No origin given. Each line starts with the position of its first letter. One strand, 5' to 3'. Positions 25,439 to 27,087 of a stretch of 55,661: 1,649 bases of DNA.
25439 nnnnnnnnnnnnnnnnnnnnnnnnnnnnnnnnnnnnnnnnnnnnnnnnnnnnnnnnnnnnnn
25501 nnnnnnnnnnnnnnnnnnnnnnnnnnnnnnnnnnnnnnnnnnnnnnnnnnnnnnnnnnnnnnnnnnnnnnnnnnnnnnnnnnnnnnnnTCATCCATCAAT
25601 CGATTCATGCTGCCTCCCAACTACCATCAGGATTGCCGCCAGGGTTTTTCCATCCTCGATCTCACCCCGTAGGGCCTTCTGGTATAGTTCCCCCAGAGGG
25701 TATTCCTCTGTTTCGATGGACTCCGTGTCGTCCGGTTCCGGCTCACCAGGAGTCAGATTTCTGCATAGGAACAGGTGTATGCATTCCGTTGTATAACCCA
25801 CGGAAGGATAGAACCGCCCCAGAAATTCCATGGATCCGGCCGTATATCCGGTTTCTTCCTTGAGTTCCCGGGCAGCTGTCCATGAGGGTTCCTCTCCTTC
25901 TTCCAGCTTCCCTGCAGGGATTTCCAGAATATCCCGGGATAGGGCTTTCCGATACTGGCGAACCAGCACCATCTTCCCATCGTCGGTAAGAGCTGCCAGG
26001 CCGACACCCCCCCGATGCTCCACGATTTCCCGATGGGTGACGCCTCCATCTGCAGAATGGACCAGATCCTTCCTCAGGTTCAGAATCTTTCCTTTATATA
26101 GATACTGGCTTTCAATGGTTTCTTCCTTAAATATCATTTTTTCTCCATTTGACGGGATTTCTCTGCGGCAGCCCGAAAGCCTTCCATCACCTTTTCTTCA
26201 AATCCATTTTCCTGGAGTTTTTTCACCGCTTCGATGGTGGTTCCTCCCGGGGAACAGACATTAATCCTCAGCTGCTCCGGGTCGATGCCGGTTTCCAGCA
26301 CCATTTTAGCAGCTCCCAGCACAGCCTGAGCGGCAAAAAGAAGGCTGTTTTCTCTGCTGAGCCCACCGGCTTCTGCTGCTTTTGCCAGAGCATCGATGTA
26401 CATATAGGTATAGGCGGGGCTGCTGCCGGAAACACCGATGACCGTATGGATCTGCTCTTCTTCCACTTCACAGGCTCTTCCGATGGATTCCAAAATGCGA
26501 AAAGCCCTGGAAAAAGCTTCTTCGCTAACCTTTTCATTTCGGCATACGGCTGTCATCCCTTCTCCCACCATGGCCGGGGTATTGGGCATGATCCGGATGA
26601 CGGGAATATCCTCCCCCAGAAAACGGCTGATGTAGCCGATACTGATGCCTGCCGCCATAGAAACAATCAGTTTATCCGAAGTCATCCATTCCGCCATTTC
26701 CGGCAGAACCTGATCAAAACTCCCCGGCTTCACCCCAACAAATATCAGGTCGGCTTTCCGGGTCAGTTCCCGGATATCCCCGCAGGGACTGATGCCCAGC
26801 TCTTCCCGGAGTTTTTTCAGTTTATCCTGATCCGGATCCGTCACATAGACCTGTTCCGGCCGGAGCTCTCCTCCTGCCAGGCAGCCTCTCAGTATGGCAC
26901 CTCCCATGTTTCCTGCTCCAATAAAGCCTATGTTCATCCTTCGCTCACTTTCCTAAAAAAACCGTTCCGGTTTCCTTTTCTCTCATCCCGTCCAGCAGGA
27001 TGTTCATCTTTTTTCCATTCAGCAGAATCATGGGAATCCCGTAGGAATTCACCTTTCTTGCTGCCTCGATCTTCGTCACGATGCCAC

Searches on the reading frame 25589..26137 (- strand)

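Call 7: search_protein_families(library=pfam, proteins=[window:25589-26137:-])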
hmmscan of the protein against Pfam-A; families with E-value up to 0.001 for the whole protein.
window:25589-26137:- (182 aa): 1 family
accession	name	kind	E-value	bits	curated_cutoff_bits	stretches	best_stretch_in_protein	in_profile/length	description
PF00293.34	NUDIX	-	3.8e-19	69.5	21.1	1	41-166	2-131/134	NUDIX domain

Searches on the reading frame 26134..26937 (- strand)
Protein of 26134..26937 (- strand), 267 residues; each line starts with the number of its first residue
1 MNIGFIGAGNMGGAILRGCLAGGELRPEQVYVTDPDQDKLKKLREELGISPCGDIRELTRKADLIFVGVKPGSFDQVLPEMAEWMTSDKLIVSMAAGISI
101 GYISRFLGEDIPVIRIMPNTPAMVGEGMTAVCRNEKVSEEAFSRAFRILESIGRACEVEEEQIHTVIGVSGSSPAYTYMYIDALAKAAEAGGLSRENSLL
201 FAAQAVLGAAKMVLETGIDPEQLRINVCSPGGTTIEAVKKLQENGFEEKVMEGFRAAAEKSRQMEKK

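Call 7: search_protein_families(library=pfam, proteins=[window:26134-26937:-])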
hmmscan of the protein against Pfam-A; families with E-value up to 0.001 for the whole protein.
window:26134-26937:- (267 aa): 6 families
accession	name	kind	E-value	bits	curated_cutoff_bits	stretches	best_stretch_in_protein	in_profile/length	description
PF14748.11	P5CR_dimer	-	7.7e-35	119.8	25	1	160-264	1-105/105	Pyrroline-5-carboxylate reductase dimerisation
PF03807.23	F420_oxidored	-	1.5e-20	74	21.6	1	3-97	2-94/94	NADP oxidoreductase coenzyme F420-dependent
PF03446.21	NAD_binding_2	-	2.6e-08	34.5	21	1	2-95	1-93/161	NAD binding domain of 6-phosphogluconate dehydrogenase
PF01408.29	GFO_IDH_MocA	-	5e-06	27.6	24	1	1-76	1-77/120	Oxidoreductase family, NAD-binding Rossmann fold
PF03435.24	Sacchrp_dh_NADP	-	0.00025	21.8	25.1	1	3-95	1-76/129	Saccharopine dehydrogenase NADP binding domain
PF02737.24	3HCDH_N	-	0.00037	20.9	22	0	76-155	95-173/180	3-hydroxyacyl-CoA dehydrogenase, NAD binding domain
